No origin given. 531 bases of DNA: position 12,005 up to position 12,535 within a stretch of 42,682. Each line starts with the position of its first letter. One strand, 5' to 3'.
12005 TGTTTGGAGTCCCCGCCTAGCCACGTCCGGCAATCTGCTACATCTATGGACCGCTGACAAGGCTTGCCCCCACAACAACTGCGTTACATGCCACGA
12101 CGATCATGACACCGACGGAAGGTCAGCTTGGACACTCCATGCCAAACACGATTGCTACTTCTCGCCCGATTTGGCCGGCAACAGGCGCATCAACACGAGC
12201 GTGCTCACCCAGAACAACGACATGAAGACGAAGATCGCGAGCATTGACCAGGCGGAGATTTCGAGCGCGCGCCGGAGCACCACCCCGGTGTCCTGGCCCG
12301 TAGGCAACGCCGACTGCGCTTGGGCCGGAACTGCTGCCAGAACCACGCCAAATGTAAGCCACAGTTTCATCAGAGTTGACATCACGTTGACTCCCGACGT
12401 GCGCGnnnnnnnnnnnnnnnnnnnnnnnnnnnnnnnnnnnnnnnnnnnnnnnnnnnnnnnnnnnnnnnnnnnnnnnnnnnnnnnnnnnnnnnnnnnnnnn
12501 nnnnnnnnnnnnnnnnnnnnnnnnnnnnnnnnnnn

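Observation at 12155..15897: Na+-translocating biotin-dependent decarboxylase (Mmd/Oad/Gcd-type) encoded as two divergent operons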

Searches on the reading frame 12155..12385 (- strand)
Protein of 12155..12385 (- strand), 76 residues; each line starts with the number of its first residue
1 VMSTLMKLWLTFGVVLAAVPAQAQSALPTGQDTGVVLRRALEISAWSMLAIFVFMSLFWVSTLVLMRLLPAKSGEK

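Call 3: search_protein_families(library=pfam, proteins=[window:12155-12385:-], max_evalue=0.01)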
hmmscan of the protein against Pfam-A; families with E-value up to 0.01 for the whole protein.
window:12155-12385:- (76 aa): 0 families

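Call 4: search_protein_families(library=ncbifam, proteins=[window:12155-12385:-], max_evalue=0.01)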
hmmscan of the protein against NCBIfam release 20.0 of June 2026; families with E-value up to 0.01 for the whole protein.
window:12155-12385:- (76 aa): 0 families

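Call 35: search_protein_families(library=ncbifam, proteins=[window:12158-12382:-], max_evalue=10)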
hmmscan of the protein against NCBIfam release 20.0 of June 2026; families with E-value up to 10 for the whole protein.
seq(75 aa): 2 families
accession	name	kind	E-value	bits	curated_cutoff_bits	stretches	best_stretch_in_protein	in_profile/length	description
NF008201.0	PRK10958.1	equivalog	0.022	14.3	165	1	6-57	87-138/212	leucine efflux protein LeuE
NF003004.0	PRK03814.1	equivalog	0.086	13.2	84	1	32-71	4-43/86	oxaloacetate decarboxylase subunit gamma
